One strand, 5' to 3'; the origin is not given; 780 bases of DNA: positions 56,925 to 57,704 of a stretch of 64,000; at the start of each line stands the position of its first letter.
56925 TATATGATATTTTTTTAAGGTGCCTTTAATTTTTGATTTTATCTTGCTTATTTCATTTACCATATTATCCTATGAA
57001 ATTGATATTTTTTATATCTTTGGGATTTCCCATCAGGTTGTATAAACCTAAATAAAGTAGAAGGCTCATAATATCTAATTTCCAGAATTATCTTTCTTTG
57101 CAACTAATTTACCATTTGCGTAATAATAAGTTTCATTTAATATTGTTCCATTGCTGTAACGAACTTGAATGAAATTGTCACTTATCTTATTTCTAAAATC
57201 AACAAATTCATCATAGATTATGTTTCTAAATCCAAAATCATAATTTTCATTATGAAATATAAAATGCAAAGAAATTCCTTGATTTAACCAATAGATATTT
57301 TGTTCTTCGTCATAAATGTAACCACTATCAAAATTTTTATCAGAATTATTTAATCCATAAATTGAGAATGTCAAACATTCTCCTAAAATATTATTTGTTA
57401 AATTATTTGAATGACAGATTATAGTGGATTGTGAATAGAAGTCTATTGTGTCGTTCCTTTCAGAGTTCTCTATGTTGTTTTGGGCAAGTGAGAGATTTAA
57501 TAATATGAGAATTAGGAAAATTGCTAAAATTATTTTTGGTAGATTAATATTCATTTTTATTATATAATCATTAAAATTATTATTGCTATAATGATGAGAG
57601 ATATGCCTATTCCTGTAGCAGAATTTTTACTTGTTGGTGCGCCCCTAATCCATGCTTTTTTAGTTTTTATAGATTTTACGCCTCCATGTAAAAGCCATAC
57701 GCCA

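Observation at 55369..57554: HepT/MNT module sits between a truncated signal-peptide toxin fragment and an orphan tip+toxin module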

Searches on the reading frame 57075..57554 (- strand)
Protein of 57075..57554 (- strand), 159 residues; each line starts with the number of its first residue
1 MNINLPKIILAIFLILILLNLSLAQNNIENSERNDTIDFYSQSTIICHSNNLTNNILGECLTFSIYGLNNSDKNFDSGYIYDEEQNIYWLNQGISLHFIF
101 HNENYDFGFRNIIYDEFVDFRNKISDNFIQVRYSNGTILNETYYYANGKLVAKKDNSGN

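Call 4: search_protein_families(library=pfam, proteins=[window:57075-57554:-], max_evalue=0.01)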
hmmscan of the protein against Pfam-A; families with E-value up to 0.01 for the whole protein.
window:57075-57554:- (159 aa): 0 families

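Call 11: find_encoding_contigs(protein=window:57075-57554:-, flank=10000, max_places=6)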
Protein window:57075-57554:- (159 aa): 3 contigs read that carry it; 2 places shown.
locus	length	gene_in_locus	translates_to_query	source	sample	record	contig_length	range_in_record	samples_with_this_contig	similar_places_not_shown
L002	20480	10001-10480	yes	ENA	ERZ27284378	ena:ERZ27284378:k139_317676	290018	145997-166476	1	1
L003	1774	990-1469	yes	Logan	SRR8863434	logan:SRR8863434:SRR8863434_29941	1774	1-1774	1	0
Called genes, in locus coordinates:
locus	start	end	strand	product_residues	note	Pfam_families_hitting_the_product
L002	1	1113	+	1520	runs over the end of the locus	PF13517:FG-GAP_3 (weak), PF12256:TcdB_toxin_midN, PF05593:RHS_repeat (faint), PF20041:DUF6443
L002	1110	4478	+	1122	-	PF13385:Laminin_G_3, PF25023:TEN_YD-shell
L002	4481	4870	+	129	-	-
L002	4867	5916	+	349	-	PF25023:TEN_YD-shell (weak), PF00545:Ribonuclease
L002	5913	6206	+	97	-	PF01337:Barstar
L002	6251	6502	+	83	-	-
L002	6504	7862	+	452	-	PF05593:RHS_repeat (faint)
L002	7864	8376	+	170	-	-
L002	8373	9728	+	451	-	PF25023:TEN_YD-shell, PF05593:RHS_repeat (faint)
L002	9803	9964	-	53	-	-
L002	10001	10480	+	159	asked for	-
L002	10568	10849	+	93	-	PF01909:NTP_transf_2, PF18765:Polbeta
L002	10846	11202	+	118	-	PF01934:HepT-like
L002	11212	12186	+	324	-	PF25023:TEN_YD-shell (weak)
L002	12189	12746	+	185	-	-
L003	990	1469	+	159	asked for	-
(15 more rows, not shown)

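Call 15: find_homologous_proteins(query=window:57075-57554:-, max_evalue=0.001)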
Query window:57075-57554:- (159 aa): 7 proteins with E <= 0.001 among 24 candidates.
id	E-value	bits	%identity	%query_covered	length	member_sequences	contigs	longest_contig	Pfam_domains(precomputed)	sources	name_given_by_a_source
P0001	4.5e-97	340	100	100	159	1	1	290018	-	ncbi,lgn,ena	-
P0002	2.7e-50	188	66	94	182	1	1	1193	-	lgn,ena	-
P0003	7.1e-29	119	48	97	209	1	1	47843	-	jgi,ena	-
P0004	2.8e-10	58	94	23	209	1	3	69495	-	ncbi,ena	ncbi:MAG: hypothetical protein AABX83_01330 [Nanoarchaeota archaeon]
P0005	1.4e-9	56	89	22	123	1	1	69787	PF25023.2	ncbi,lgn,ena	-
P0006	5.0e-9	54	86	22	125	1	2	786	-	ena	-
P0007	1.4e-7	50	78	23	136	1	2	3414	PF25023.2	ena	-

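Call 17: find_encoding_contigs(protein=P0003, flank=10000, max_places=4)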
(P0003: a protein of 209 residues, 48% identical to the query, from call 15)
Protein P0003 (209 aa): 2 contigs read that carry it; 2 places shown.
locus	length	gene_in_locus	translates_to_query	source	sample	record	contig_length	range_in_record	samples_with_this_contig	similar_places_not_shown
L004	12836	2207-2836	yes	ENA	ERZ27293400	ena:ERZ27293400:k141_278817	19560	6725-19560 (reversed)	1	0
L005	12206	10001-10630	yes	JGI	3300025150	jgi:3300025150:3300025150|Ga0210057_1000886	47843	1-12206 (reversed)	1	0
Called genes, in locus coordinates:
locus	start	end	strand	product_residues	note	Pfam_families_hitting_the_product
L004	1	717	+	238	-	?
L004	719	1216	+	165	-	-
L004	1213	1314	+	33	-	-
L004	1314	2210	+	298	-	PF23414:Beta-prop_EML_2 (faint)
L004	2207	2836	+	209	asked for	-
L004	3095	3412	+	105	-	PF18765:Polbeta, PF01909:NTP_transf_2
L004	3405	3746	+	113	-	PF01934:HepT-like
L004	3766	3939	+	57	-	-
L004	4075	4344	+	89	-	-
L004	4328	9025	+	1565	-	-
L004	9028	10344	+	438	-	-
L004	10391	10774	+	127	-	PF02996:Prefoldin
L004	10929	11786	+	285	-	PF01944:SpoIIM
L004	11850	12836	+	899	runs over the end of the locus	PF02516:STT3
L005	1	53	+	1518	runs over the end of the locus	PF13517:FG-GAP_3 (faint), PF25023:TEN_YD-shell (faint), PF01839:FG-GAP (faint), PF12256:TcdB_toxin_midN, PF05593:RHS_repeat (faint)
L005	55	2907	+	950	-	-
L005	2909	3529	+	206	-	-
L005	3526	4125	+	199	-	-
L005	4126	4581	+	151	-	PF05117:DUF695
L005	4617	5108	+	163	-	-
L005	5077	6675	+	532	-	-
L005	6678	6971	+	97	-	-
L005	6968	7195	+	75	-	-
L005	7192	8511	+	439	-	PF25023:TEN_YD-shell (weak), PF15649:Tox-REase-7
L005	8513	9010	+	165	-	-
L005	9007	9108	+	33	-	-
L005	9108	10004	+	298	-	PF23414:Beta-prop_EML_2 (faint)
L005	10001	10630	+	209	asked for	-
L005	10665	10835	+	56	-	-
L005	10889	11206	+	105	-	PF18765:Polbeta, PF01909:NTP_transf_2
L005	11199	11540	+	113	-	PF01934:HepT-like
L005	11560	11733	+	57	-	-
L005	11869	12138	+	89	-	-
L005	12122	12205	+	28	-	?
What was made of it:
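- The arrangement recurs in L004/L005, with the fragment homologue followed by MNT-HepT (call 17).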

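Call 20: find_encoding_contigs(protein=P0002, flank=10000, max_places=4)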
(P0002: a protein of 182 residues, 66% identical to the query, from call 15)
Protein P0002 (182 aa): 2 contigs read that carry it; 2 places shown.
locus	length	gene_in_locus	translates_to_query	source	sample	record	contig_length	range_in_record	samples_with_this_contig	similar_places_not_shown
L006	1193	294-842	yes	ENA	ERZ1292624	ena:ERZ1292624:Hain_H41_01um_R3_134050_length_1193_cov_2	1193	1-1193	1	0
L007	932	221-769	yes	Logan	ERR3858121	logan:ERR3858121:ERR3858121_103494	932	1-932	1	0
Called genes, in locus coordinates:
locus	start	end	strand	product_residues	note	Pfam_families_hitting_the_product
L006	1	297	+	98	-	?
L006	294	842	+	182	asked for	-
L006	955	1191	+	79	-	?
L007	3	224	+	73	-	?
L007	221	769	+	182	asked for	-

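Call 27: search_protein_families(library=ncbifam, proteins=[window:57075-57554:-], max_evalue=10)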
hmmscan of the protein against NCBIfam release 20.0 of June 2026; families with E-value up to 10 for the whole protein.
window:57075-57554:- (159 aa): 0 families

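Call 34: find_related_loci(query=A2, collection=metagenome_contigs, flank=6000)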
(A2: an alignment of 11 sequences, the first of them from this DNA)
Query A2 (128 aa) in metagenome_contigs; peptide patterns used: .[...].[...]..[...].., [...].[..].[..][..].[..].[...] (x = any residue, [..] = any of these).
105 stretches matched a pattern; 7 encode a relative of the query (tblastn E <= 1e-3); 7 distinct loci.
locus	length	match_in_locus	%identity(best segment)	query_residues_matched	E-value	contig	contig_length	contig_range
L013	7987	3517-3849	68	20-126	3e-41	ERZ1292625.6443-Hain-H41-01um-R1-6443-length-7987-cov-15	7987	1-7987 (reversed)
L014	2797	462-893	55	1-128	5e-36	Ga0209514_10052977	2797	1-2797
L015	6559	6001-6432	55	1-128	2e-35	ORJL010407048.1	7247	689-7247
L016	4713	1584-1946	55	8-124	2e-33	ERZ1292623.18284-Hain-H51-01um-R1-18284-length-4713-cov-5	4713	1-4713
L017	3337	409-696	56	33-126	1e-31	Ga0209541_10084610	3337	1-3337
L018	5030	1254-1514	58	40-126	1e-28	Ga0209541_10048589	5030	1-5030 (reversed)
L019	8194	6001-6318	45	5-125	7e-25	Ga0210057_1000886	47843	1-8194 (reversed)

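Call 35: find_related_loci(query=A2, collection=genome_contigs, flank=6000)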
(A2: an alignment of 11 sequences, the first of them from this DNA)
Query A2 (128 aa) in genome_contigs; peptide patterns used: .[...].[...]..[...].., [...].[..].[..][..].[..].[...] (x = any residue, [..] = any of these).
32 stretches matched a pattern; 1 encode a relative of the query (tblastn E <= 1e-3); 1 distinct loci.
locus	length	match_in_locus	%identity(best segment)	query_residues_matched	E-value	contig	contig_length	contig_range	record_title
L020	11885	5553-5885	68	20-126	1e-41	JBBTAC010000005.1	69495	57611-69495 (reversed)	MAG: Nanoarchaeota archaeon isolate H41-bin062_1 H41_bin062_1_000000000005, whole genome shotgun sequence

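Call 50: list_cluster_members(proteins=[window:57075-57554:-, window:56353-56709:-, window:55369-56343:-])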
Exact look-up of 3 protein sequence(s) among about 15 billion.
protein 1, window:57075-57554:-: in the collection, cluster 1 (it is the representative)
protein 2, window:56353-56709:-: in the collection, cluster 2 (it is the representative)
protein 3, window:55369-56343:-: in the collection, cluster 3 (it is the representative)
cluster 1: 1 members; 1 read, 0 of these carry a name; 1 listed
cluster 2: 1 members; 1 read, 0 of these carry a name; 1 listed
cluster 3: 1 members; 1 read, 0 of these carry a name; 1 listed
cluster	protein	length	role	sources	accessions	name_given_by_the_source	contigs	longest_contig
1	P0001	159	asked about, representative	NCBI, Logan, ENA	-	-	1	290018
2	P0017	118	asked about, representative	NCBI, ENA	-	-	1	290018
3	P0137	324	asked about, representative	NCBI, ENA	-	-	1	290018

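Call 75: predict_structure(alignment_id=A2)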
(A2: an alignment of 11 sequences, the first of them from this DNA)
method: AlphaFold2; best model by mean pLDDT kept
length: 128 residues; sequences in the alignment: 11
mean_pLDDT: 80.2   pTM: 0.58
mean pLDDT of the five models: 80.2, 75.4, 74.6, 71.8, 61.1
residues with pLDDT >= 90: 36; 70-90: 61; 50-70: 23; < 50: 8
segments of 3 or more residues with pLDDT < 50: 27-34
pLDDT, mean of each block of 10 residues (from residue 1): 82 86 55 63 85 73 89 72 87 91 88 93 80
secondary structure, 60 per line:
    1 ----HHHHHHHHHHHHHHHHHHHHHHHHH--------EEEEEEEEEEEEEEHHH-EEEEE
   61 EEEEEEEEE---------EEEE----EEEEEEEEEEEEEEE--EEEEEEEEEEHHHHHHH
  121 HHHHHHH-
elements in order: H5-29 E38-51 E56-69 E79-82 E87-101 E104-113 H114-127
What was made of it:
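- It gives a confident AF2 model (pLDDT 80, call 75).
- Tried and rejected: The N-domain AF2 model has pLDDT 80 (call 75).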

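Call 77: fold_search(model_id=the predicted structure, library=pdb)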
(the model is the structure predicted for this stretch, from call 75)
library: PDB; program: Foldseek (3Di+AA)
matches with E <= 10: 612; with E <= 0.001: 0
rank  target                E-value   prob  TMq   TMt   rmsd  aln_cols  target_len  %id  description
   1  2ux0_E                9.4e-02  0.77  0.28  0.27   8.1        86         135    5  Structure of the oligomerisation domain of calcium-calmodulin dependent protein kinase II gamma (released 2007-04-10)
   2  9y9m_Y                9.4e-02  0.18  0.20  0.12  16.1       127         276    9  Capping protein bound to the barbed end of cofilactin (released 2026-03-04)
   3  2ux0_B                1.4e-01  0.69  0.28  0.27   8.1        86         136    5  Structure of the oligomerisation domain of calcium-calmodulin dependent protein kinase II gamma (released 2007-04-10)
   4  2ux0_F                1.4e-01  0.66  0.28  0.27   8.7        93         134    4  Structure of the oligomerisation domain of calcium-calmodulin dependent protein kinase II gamma (released 2007-04-10)
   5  2ux0_A                1.5e-01  0.66  0.29  0.27   8.7        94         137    4  Structure of the oligomerisation domain of calcium-calmodulin dependent protein kinase II gamma (released 2007-04-10)
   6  9eoy_A                1.8e-01  0.57  0.29  0.28   8.7        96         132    8  Structure of Thr354Asn, Glu355Gln, Thr412Asn, Ile414Met, Ile464His, and Phe467Met mutant human CaMKII alpha hub bound  (released 2024-09-25)
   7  5ig4_F                2.0e-01  0.69  0.31  0.31   6.7        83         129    8  Crystal structure of N. vectensis CaMKII-A hub (released 2016-03-23)
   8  8t6k_A                2.0e-01  0.47  0.26  0.25   8.2        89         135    6  Cryo-EM structure of tetradecameric CaMKII beta holoenzyme T287A T306A T307A (released 2024-06-19)
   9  6w4o_A                2.1e-01  0.63  0.30  0.30   7.9        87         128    9  CaMKII alpha-30 Cryo-EM reconstruction (released 2020-07-15)
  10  1hkx_A                2.1e-01  0.60  0.29  0.27   8.6        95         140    7  Crystal structure of calcium/calmodulin-dependent protein kinase (released 2003-06-02)
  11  7ccc_C                2.3e-01  0.14  0.21  0.13  15.4       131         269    8  The structure of the actin filament uncapping complex mediated by twinfilin (released 2021-02-03)
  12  7rec_B                2.5e-01  0.57  0.30  0.29   8.3        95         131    6  Structure of Thr354Asn, Glu355Gln, Thr412Asn, Ile414Met, Ile464His, and Phe467Met mutant human CaMKII alpha hub bound  (released 2021-07-21)
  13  2ux0_D                2.5e-01  0.54  0.29  0.28   8.7        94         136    4  Structure of the oligomerisation domain of calcium-calmodulin dependent protein kinase II gamma (released 2007-04-10)
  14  8smt_J                2.8e-01  0.08  0.17  0.12  16.4       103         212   10  Crystal structure of antibody WRAIR-2134 in complex with SARS-CoV-2 receptor binding domain (released 2023-06-28)
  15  5ig4_A                3.0e-01  0.60  0.31  0.31   6.8        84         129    8  Crystal structure of N. vectensis CaMKII-A hub (released 2016-03-23)
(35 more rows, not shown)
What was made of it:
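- Tried and rejected: Foldseek against the PDB gave nothing better than E 0.09 and TM 0.31 (call 77), so the fold is unassigned.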

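Call 81: search_protein_families(library=padloc, proteins=[window:57075-57554:-], max_evalue=0.01)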
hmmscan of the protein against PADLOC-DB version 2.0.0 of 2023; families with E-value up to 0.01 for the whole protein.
window:57075-57554:- (159 aa): 0 families

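Call 83: search_protein_families(library=pfam, proteins=[L006:955-1191:+, L004:1314-2210:+, L004:4075-4344:+], max_evalue=0.01)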
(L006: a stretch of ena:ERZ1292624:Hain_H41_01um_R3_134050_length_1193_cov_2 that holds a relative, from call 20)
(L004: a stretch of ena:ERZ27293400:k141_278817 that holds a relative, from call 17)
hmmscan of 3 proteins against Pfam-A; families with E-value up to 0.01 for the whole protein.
L006:955-1191:+ (79 aa): 0 families

L004:1314-2210:+ (298 aa): 6 families
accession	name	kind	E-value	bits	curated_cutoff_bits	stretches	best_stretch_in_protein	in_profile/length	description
PF23414.1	Beta-prop_EML_2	-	4e-06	26.9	90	0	4-43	81-121/266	Echinoderm microtubule-associated protein second beta-propeller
PF25171.1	Beta-prop_WDR36-Utp21_1st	-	3.8e-05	23.7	80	1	5-96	151-244/266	WDR36/Utp21 first beta-propeller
PF24796.1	WDR55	-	6.8e-05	22.5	200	0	56-126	18-93/296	WDR55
PF24807.1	WD40_CDC20-Fz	-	6.9e-05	22.7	200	1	4-100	51-147/292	CDC20/Fizzy WD40 domain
PF25174.1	Beta-prop_THOC3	-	0.00012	21.7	305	1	5-125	47-168/272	THOC3 beta-propeller domain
PF12894.13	ANAPC4_WD40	-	0.00027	21.6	22.9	0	79-125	28-77/91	Anaphase-promoting complex subunit 4 WD40 domain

L004:4075-4344:+ (89 aa): 0 families
